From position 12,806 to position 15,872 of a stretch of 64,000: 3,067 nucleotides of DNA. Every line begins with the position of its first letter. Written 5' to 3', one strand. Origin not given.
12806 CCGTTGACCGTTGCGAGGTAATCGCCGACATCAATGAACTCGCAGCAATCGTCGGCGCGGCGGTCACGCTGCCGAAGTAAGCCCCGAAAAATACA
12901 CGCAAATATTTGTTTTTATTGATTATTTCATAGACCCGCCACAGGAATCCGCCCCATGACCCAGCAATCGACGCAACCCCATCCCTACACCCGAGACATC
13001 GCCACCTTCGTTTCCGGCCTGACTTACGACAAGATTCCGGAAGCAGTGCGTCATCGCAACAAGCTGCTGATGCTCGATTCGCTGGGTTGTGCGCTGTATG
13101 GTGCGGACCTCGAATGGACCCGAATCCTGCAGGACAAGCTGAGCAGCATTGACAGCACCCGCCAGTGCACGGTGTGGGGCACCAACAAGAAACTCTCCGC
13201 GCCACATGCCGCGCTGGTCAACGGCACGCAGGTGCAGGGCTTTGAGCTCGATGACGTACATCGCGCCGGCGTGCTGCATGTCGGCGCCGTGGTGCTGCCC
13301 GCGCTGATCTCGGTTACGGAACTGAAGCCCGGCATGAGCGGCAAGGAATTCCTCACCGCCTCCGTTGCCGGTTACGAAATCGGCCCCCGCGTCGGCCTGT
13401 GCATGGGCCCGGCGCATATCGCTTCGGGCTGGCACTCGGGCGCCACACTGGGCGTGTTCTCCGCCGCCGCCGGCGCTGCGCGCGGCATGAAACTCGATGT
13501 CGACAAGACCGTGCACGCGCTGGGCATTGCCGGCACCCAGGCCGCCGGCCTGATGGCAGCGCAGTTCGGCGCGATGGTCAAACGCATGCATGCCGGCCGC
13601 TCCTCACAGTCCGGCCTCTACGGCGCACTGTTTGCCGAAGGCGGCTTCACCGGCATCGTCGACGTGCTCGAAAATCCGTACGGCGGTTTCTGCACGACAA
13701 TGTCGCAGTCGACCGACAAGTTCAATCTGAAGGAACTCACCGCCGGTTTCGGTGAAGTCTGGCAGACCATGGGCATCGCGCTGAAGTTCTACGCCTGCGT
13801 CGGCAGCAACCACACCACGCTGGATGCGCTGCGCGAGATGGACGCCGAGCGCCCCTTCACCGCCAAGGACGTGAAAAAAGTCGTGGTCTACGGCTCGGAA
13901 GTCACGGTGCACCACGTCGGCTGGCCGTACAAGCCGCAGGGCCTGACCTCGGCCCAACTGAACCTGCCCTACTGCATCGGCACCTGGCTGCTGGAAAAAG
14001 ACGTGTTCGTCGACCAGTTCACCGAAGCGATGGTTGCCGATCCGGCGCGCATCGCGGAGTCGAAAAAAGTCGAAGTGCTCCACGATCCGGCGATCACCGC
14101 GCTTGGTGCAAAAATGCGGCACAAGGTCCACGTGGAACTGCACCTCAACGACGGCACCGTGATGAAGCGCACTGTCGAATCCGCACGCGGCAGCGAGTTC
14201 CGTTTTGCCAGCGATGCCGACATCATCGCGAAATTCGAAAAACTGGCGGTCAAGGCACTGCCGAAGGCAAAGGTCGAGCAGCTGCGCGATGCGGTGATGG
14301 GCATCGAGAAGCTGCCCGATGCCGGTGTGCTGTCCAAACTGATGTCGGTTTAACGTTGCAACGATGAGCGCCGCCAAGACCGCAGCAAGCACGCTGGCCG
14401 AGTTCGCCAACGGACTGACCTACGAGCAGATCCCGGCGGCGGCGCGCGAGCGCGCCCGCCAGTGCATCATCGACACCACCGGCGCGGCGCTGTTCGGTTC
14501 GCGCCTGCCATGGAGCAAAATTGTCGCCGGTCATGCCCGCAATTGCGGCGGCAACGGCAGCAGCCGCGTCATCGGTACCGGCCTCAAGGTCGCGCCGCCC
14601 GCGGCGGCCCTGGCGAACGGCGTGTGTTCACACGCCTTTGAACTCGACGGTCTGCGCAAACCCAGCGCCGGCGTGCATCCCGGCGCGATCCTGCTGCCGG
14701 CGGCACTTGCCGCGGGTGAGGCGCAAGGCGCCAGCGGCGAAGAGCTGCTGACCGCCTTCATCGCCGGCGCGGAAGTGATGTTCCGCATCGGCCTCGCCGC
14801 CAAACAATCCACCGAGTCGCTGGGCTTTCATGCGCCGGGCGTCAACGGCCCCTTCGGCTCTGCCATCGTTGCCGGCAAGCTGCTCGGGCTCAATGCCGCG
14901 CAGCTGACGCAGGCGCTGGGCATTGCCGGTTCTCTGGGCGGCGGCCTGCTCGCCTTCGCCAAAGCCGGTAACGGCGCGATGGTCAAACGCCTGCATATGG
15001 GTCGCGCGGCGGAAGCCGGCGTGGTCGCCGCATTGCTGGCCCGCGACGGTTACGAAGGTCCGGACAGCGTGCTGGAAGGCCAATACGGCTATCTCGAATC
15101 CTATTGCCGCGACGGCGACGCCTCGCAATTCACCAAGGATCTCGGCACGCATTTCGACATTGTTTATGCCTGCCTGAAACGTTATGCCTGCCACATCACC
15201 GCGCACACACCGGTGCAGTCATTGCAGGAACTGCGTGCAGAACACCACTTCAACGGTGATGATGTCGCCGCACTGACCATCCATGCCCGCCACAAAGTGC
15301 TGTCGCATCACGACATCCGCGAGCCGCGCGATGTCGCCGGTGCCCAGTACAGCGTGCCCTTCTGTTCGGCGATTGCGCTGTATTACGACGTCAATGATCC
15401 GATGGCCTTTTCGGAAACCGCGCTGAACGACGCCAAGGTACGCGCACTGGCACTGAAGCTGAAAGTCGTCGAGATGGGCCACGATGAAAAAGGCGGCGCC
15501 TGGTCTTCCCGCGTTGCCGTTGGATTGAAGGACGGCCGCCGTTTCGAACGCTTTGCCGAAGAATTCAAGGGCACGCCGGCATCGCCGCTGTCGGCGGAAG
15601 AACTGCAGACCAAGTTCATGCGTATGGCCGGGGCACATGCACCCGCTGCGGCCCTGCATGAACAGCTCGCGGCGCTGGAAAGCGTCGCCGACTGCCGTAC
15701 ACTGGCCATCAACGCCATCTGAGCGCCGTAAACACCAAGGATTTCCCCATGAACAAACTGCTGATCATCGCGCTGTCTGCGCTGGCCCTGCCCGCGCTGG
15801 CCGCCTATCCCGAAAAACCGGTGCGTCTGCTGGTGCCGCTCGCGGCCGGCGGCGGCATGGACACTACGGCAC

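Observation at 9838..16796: TcuA-like flavoprotein + three tandem MmgE/PrpD paralogues + Bug receptor, without TcuB or TctAB: an uncharacterised carboxylate-processing operon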

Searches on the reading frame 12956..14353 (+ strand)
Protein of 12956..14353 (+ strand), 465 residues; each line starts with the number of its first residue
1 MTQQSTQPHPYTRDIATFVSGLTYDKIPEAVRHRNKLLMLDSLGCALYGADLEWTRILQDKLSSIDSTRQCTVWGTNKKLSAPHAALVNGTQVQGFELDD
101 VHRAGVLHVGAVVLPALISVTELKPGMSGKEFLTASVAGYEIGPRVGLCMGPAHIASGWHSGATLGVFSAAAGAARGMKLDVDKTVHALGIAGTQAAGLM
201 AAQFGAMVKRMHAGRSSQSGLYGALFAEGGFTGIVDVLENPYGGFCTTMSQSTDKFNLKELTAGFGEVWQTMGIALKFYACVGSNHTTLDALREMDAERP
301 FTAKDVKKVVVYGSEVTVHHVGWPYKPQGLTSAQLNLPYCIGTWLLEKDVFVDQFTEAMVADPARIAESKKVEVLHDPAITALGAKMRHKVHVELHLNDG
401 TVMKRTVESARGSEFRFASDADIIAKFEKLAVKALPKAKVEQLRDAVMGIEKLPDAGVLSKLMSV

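Call 3: search_protein_families(library=pfam, proteins=[window:12956-14353:+])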
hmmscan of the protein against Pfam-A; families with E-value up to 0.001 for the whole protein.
window:12956-14353:+ (465 aa): 2 families
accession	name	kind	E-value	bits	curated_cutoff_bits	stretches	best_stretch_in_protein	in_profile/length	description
PF03972.19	MmgE_PrpD_N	-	7.2e-68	228.9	32.1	1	13-252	1-238/244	MmgE/PrpD N-terminal domain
PF19305.4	MmgE_PrpD_C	-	6.2e-28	98.2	32.1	1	279-447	1-168/173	MmgE/PrpD C-terminal domain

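Call 4: search_protein_families(library=ncbifam, proteins=[window:12956-14353:+])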
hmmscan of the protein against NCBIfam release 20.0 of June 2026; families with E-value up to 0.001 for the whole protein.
window:12956-14353:+ (465 aa): 1 family
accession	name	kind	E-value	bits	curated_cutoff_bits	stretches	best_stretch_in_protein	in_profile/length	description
NF042438.1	PrpD_hiGCgrampos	equivalog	6e-08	31.7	950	1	68-192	77-197/499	2-methylcitrate dehydratase PrpD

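Call 25: search_solved_structures(query=window:12956-14353:+, max_evalue=1e-20, show_alignments=3)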
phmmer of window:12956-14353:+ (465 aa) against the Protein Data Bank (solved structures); distinct sequences matched with E-value up to 1e-20: 10.
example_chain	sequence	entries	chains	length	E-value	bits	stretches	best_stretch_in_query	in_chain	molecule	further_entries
2hp0_A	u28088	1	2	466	3.3e-31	111.6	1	9-429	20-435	IDS-epimerase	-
2hp3_A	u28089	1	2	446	7.1e-31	110.5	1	39-429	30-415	IDS-epimerase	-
7bra_A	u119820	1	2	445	3.3e-29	105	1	70-442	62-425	Bacillus subtilis IRG1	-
7e9d_A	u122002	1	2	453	7.3e-28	100.6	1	70-442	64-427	IRG1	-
12vw_A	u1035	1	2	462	1.9e-27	99.2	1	12-463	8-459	Cis-aconitate decarboxylase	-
12ux_A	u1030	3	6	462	2.6e-27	98.8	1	12-463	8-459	Cis-aconitate decarboxylase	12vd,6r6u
12vq_A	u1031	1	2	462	3.9e-27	98.2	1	12-463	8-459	Cis-aconitate decarboxylase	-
12vt_A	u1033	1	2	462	7.7e-27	97.2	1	12-463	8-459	Cis-aconitate decarboxylase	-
7br9_A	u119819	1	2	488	1e-26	96.8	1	12-463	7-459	Cis-aconitate decarboxylase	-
6r6t_A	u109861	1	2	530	1.4e-26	96.3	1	12-463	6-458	Cis-aconitate decarboxylase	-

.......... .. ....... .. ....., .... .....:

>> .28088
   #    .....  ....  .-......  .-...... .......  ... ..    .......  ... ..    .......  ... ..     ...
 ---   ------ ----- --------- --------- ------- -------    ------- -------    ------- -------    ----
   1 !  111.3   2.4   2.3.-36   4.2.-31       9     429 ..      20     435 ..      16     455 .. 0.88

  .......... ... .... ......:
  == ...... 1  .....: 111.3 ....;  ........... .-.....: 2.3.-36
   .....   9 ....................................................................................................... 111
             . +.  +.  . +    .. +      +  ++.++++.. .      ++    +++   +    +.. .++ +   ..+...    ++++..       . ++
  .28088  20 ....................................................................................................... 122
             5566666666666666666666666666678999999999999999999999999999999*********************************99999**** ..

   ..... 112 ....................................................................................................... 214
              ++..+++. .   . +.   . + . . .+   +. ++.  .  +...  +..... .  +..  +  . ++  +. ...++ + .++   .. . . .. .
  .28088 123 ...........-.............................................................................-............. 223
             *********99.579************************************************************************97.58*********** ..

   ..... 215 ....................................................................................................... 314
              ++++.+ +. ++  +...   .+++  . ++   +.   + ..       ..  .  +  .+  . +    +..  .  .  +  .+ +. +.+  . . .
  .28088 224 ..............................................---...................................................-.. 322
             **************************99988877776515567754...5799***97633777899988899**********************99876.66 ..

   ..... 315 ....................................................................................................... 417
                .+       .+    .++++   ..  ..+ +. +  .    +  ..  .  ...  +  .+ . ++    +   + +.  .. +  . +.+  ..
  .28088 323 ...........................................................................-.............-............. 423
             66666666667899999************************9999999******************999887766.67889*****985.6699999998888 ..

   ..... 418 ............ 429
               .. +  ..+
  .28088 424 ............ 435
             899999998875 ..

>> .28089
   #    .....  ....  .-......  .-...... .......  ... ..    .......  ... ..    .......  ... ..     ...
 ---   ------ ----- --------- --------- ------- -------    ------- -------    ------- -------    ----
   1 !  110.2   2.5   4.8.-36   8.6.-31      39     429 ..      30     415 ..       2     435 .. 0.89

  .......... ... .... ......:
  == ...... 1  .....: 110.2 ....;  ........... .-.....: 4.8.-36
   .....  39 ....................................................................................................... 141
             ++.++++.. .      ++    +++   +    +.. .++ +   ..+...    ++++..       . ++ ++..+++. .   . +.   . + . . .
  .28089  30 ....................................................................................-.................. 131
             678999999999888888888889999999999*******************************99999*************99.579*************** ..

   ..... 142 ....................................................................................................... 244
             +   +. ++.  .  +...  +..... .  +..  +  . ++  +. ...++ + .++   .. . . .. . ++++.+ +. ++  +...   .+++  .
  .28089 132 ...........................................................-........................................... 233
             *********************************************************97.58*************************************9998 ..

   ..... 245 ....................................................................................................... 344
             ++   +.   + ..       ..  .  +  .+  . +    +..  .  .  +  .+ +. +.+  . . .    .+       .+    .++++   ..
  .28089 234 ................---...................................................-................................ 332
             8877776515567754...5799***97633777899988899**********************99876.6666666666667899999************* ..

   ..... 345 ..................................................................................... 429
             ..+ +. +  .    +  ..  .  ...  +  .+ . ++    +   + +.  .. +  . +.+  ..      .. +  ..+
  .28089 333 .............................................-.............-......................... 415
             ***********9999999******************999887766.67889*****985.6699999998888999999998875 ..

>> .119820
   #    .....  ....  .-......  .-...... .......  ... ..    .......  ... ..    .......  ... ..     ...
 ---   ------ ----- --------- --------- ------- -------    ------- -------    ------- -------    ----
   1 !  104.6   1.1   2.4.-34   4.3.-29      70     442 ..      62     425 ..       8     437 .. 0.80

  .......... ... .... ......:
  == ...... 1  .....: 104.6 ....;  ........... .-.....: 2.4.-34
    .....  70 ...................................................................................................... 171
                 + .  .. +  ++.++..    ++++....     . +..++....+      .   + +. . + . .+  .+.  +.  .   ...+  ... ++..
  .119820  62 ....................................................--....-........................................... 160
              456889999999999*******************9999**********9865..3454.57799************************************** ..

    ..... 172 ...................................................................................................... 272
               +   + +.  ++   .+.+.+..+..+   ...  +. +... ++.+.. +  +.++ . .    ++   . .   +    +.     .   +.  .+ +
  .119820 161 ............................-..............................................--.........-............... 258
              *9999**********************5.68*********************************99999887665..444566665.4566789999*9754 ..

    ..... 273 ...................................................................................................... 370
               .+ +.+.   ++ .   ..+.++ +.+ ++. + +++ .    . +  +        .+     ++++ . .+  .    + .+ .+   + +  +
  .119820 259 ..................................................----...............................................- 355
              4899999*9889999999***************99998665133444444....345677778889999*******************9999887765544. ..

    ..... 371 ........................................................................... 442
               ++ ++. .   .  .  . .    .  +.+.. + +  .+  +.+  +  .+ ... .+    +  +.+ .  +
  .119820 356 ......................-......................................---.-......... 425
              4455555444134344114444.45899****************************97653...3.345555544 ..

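Call 59: find_homologous_proteins(query=window:12956-14353:+)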
Query window:12956-14353:+ (465 aa): 6474 proteins with E <= 0.001 among 8000 candidates; the best 120 are listed.
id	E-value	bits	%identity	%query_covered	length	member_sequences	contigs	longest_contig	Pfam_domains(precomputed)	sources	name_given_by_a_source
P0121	3.8e-292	987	93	100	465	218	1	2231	PF19305.5,PF03972.20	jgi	-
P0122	5.4e-289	976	92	100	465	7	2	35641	PF19305.5,PF03972.20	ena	-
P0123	4.2e-280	947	89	100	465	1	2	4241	PF19305.5,PF03972.20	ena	-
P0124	8.9e-280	946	90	100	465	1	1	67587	PF19305.5,PF03972.20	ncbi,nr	ncbi:MAG: MmgE/PrpD family protein [Burkholderiales bacterium]|nr:MmgE/PrpD family protein [Burkhold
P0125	2.6e-279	944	89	100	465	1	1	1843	PF19305.5,PF03972.20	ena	-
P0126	3.8e-279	944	89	100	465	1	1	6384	PF19305.5,PF03972.20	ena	-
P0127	2.5e-278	941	89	100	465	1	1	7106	PF19305.5,PF03972.20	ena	-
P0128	2.0e-277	938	89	100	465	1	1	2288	PF19305.5,PF03972.20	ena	-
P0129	1.1e-275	932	88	100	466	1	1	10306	PF19305.5,PF03972.20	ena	-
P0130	1.5e-275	932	88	100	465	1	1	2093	PF19305.5,PF03972.20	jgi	-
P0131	2.6e-275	931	88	100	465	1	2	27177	PF19305.5,PF03972.20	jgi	jgi:aconitate decarboxylase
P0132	3.1e-275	931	88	100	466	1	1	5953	PF19305.5,PF03972.20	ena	-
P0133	5.0e-275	930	88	100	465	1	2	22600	PF19305.5,PF03972.20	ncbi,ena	-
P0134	5.9e-275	930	88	100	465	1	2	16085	PF19305.5,PF03972.20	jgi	jgi:2-methylcitrate dehydratase PrpD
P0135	6.5e-275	930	88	100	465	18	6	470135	PF19305.5,PF03972.20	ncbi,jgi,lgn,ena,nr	ncbi:MAG: MmgE/PrpD family protein [Burkholderiales bacterium]|jgi:2-methylcitrate dehydratase PrpD|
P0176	6.1e-254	861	81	100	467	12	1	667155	PF19305.5,PF03972.20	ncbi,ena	-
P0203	2.1e-247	839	79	100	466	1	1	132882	PF19305.5,PF03972.20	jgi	jgi:aconitate decarboxylase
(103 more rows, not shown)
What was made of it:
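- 12956..14353 (+): PrpD2: the most widely conserved PrpD partner of the flavoprotein. More than 100 database relatives at 78-93% identity, variously named MmgE/PrpD, aconitate decarboxylase or PrpD (call 59).
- Closest known: cis-Aconitate decarboxylase. Same: JGI names many PrpD2 orthologues 'aconitate decarboxylase' (call 59).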

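Call 60: find_encoding_contigs(protein=P0176, flank=10000, max_places=2)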
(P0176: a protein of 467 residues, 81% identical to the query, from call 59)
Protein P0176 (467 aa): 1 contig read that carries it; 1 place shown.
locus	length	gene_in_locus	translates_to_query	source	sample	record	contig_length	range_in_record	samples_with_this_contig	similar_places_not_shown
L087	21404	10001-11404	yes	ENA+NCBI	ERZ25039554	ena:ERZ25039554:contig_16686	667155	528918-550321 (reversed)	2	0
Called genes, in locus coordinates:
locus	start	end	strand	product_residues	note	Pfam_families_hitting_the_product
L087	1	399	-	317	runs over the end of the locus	-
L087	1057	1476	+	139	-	-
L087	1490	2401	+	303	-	PF00070:Pyr_redox (faint), PF07992:Pyr_redox_2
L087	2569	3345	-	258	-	-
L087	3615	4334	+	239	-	PF14330:DUF4387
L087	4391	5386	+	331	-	PF03401:TctC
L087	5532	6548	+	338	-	PF03972:MmgE_PrpD_N, PF19305:MmgE_PrpD_C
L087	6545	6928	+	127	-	PF19305:MmgE_PrpD_C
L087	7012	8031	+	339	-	PF03401:TctC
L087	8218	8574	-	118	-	-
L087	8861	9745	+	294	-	PF00890:FAD_binding_2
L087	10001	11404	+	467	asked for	PF03972:MmgE_PrpD_N, PF19305:MmgE_PrpD_C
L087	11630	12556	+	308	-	PF03401:TctC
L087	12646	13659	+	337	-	PF02219:MTHFR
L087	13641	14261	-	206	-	PF00034:Cytochrom_C, PF13442:Cytochrome_CBB3 (weak)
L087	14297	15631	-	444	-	-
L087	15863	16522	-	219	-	PF00072:Response_reg, PF08281:Sigma70_r4_2 (weak), PF00196:GerE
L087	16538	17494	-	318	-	PF07730:HisKA_3, PF13581:HATPase_c_2, PF02518:HATPase_c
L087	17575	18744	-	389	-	PF00817:IMS, PF21704:POLH-Rev1_HhH (weak), PF21999:IMS_HHH_1 (weak), PF11799:IMS_C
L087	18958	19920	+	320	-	PF03401:TctC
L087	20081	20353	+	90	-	-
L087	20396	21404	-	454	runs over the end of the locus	PF03972:MmgE_PrpD_N, PF19305:MmgE_PrpD_C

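Call 61: find_encoding_contigs(protein=P0203, flank=10000, max_places=2)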
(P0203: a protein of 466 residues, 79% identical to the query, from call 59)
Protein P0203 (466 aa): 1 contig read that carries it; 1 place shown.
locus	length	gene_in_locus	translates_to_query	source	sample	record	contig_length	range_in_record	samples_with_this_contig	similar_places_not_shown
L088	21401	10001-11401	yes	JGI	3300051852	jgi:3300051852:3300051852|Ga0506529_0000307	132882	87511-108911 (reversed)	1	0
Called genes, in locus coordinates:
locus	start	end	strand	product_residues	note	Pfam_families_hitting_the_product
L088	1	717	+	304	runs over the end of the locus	PF00890:FAD_binding_2 (faint), PF01266:DAO (weak), PF01494:FAD_binding_3 (faint), PF01946:Thi4 (faint), PF07992:Pyr_redox_2, PF13738:Pyr_redox_3, PF00070:Pyr_redox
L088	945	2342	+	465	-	PF07287:AtuA (weak)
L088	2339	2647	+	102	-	PF14330:DUF4387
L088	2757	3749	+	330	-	PF03401:TctC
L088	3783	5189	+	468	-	PF03972:MmgE_PrpD_N, PF19305:MmgE_PrpD_C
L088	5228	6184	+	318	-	PF13714:PEP_mutase, PF00463:ICL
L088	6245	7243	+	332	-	PF03401:TctC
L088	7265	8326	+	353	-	PF03401:TctC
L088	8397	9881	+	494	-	PF00890:FAD_binding_2, PF01266:DAO, PF01494:FAD_binding_3 (faint), PF03486:HI0933_like (faint), PF07992:Pyr_redox_2 (faint), PF12831:FAD_oxidored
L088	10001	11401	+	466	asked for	PF03972:MmgE_PrpD_N, PF19305:MmgE_PrpD_C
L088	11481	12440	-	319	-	-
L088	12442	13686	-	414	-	PF01979:Amidohydro_1, PF07969:Amidohydro_3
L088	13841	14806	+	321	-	PF03401:TctC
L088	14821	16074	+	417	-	PF01546:Peptidase_M20, PF07687:M20_dimer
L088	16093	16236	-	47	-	-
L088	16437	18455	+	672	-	-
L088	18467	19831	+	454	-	PF00089:Trypsin, PF13365:Trypsin_2, PF00595:PDZ, PF13180:PDZ_2, PF17820:PDZ_6, PF00595:PDZ (weak), PF13180:PDZ_2, PF17820:PDZ_6, +1 more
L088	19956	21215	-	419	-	-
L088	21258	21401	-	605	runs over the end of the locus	PF00132:Hexapep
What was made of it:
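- Tried and rejected: Two PrpD2-anchored contigs both carried the flavoprotein gene just upstream; in L087 the call is truncated (calls 60, 61).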

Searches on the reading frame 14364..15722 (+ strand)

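Call 3: search_protein_families(library=pfam, proteins=[window:14364-15722:+])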
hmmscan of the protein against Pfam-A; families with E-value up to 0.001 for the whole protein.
window:14364-15722:+ (452 aa): 2 families
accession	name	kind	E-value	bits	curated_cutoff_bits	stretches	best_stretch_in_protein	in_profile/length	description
PF03972.19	MmgE_PrpD_N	-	3.9e-67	226.5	32.1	1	10-252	2-240/244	MmgE/PrpD N-terminal domain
PF19305.4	MmgE_PrpD_C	-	1.8e-25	90.2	32.1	1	274-432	1-162/173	MmgE/PrpD C-terminal domain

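Call 4: search_protein_families(library=ncbifam, proteins=[window:14364-15722:+])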
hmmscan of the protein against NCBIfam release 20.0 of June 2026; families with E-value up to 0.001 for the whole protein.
window:14364-15722:+ (452 aa): 2 families
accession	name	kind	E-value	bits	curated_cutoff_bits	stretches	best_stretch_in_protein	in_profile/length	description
NF006943.0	PRK09425.1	equivalog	3.7e-09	35.8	575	1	19-372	25-386/480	bifunctional 2-methylcitrate dehydratase/aconitate hydratase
TIGR02330.1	prpD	equivalog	1.1e-06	27.7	458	1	18-371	12-373/468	2-methylcitrate dehydratase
